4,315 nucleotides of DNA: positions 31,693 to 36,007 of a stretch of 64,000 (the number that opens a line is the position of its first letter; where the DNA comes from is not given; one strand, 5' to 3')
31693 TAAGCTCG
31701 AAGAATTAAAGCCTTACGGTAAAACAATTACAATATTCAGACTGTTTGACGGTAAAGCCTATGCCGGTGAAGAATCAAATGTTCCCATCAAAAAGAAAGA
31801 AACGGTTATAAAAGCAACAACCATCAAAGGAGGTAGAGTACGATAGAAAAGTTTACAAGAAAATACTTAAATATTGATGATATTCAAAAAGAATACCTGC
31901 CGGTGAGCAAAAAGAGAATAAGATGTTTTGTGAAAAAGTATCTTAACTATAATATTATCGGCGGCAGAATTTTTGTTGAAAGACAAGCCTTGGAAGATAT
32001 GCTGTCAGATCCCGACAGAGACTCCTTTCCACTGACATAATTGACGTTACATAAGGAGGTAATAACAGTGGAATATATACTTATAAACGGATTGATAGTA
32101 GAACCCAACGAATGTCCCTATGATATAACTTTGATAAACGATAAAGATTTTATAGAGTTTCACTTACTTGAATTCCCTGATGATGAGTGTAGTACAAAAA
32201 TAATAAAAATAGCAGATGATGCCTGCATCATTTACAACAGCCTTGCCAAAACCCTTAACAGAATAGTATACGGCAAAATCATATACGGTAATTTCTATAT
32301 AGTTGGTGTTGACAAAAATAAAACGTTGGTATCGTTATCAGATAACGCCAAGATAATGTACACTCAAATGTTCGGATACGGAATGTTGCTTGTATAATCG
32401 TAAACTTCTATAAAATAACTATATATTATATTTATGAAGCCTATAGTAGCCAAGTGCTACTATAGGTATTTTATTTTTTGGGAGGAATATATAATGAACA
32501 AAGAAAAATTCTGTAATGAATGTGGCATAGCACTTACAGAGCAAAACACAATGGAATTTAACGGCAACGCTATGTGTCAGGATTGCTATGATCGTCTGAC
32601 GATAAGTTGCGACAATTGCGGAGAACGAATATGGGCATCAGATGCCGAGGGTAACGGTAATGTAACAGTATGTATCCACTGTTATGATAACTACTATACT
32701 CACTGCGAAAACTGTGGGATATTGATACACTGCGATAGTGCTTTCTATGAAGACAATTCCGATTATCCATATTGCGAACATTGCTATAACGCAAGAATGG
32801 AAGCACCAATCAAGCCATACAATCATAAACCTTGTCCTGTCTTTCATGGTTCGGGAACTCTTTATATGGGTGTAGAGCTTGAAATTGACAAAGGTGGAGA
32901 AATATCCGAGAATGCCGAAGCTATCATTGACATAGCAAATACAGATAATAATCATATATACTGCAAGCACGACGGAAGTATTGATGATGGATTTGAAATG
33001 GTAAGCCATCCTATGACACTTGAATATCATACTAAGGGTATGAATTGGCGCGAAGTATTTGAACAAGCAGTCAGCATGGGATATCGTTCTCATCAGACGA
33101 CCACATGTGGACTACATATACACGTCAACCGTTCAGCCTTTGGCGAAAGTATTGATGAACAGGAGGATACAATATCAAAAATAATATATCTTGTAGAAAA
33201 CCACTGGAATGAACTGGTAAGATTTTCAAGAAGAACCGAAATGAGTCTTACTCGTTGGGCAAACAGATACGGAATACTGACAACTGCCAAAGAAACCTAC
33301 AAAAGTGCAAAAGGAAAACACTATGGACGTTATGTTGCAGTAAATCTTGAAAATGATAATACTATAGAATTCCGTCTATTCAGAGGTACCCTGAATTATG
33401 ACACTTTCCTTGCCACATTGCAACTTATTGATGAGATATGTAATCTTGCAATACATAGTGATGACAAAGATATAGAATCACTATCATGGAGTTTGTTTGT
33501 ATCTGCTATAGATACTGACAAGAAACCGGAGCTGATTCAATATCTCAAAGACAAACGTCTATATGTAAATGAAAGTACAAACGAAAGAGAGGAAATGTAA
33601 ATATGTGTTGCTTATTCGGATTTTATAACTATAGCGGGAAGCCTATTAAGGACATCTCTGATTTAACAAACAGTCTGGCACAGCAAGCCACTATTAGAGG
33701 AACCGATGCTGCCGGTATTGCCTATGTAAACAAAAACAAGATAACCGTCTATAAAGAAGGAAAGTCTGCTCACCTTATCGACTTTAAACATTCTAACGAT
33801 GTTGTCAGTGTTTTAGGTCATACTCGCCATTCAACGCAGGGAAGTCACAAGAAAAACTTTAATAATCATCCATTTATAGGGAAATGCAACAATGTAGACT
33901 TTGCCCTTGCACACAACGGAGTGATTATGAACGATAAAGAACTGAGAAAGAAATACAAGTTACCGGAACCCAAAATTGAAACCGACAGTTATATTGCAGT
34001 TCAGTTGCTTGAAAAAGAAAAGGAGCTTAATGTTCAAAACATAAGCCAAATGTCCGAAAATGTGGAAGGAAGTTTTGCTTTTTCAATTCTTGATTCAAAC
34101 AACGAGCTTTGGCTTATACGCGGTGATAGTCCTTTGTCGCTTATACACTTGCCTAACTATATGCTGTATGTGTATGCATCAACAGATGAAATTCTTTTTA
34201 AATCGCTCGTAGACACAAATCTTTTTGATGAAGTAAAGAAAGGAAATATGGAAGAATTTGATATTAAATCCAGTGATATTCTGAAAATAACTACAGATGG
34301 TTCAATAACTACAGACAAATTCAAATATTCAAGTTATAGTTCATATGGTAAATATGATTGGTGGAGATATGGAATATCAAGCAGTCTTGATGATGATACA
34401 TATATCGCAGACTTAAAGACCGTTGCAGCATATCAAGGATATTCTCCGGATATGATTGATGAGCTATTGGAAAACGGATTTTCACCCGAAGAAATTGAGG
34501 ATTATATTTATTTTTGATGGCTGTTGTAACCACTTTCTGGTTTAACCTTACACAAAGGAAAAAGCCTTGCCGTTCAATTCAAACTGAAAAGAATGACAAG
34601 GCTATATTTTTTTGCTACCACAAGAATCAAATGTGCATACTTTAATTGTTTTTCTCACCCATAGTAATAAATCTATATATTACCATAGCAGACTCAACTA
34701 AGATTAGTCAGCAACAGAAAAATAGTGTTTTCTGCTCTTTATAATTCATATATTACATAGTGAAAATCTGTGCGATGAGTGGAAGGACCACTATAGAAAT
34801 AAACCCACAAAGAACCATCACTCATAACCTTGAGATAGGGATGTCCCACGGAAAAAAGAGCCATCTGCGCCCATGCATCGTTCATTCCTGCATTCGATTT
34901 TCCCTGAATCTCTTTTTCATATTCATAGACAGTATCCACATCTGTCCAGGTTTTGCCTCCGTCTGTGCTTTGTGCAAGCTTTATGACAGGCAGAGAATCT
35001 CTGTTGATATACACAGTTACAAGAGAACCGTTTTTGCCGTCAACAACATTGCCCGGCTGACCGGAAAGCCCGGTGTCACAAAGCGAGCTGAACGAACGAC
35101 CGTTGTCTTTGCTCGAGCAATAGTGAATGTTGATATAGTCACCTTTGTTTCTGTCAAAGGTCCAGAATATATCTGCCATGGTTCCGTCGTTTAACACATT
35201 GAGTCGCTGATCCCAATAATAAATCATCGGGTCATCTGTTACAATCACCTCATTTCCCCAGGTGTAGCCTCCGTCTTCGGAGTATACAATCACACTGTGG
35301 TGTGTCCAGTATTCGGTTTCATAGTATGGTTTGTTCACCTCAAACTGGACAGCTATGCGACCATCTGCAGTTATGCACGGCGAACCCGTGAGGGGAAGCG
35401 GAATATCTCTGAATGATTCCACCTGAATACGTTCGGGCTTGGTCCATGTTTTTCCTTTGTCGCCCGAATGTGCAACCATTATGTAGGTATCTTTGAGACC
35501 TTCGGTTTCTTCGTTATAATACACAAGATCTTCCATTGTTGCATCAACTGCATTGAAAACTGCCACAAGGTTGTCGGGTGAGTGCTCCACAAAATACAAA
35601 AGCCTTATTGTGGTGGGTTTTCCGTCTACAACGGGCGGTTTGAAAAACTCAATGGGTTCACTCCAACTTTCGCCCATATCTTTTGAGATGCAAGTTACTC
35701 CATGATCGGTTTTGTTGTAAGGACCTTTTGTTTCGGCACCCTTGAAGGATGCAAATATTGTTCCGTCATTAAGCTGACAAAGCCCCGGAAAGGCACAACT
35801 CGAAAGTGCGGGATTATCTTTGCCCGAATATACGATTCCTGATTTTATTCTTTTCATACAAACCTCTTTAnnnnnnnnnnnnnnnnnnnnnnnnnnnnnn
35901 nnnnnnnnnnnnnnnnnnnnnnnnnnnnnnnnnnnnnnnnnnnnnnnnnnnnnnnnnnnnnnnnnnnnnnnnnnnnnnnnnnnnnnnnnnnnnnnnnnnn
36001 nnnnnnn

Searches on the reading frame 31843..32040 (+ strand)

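Call 12: search_protein_families(library=pfam, proteins=[window:31843-32040:+], max_evalue=0.01)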
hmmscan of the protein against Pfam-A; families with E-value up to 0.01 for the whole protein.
window:31843-32040:+ (65 aa): 1 family
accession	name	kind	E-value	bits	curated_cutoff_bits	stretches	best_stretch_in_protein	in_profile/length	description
PF12728.13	HTH_17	-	0.00099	19.8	27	1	8-54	1-47/51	Helix-turn-helix domain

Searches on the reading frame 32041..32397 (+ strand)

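Call 12: search_protein_families(library=pfam, proteins=[window:32041-32397:+], max_evalue=0.01)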
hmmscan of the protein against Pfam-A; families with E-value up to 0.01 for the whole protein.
window:32041-32397:+ (118 aa): 1 family
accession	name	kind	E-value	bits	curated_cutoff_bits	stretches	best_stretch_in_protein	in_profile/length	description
PF12957.13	DUF3846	-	2.2e-05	25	27.5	1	50-111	30-102/103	Domain of unknown function (DUF3846)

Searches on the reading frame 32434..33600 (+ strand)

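Call 12: search_protein_families(library=pfam, proteins=[window:32434-33600:+], max_evalue=0.01)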
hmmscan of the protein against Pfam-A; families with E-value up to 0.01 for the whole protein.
window:32434-33600:+ (388 aa): 2 families
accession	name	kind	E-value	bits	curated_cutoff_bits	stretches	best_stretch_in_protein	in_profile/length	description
PF12224.13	Amidoligase_2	-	8.4e-08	32.8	22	1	171-334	60-243/245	Putative amidoligase enzyme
PF00412.28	LIM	-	0.0032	18.1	22.9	0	27-54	29-56/58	LIM domain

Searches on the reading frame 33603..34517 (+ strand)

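Call 12: search_protein_families(library=pfam, proteins=[window:33603-34517:+], max_evalue=0.01)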
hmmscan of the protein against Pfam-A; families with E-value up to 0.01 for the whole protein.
window:33603-34517:+ (304 aa): 3 families
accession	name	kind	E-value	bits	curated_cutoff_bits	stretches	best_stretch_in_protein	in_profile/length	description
PF13522.11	GATase_6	-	4.1e-12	46.7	27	1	69-183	12-121/130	Glutamine amidotransferase domain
PF13537.11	GATase_7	-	9.6e-10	39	25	1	85-184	10-108/123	Glutamine amidotransferase domain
PF13230.11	GATase_4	-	4.6e-06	26.2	23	1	23-137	20-139/272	Glutamine amidotransferases class-II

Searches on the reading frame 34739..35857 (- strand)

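Call 12: search_protein_families(library=pfam, proteins=[window:34739-35857:-], max_evalue=0.01)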
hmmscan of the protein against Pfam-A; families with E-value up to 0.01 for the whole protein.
window:34739-35857:- (372 aa): 8 families
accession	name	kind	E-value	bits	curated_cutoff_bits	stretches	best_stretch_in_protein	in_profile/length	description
PF13088.12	BNR_2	-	4.9e-16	59.3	31.4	1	111-349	66-274/277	BNR repeat-like domain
PF13810.12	DUF4185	-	2.6e-08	33.9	39.5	0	293-363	128-185/309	Domain of unknown function (DUF4185)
PF13859.12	BNR_3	-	4.7e-08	33.2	27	1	24-205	2-168/308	BNR repeat-like domain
PF24316.1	Tli3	-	8.5e-05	23.3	27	0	293-319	85-111/129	T6SS Tli3 immunity protein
PF21471.3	Reelin_subrepeat-B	-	0.00054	20.2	27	0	170-203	40-75/127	Reelin subrepeat B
PF02012.26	BNR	-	0.00077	19.5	27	0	192-200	2-10/12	BNR/Asp-box repeat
PF12217.14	End_beta_propel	-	0.0049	16.3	24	0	113-144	32-63/367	Catalytic beta propeller domain of bacteriophage endosialidase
PF15902.12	Sortilin-Vps10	-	0.0057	15.9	33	0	128-259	3-112/446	Sortilin, neurotensin receptor 3,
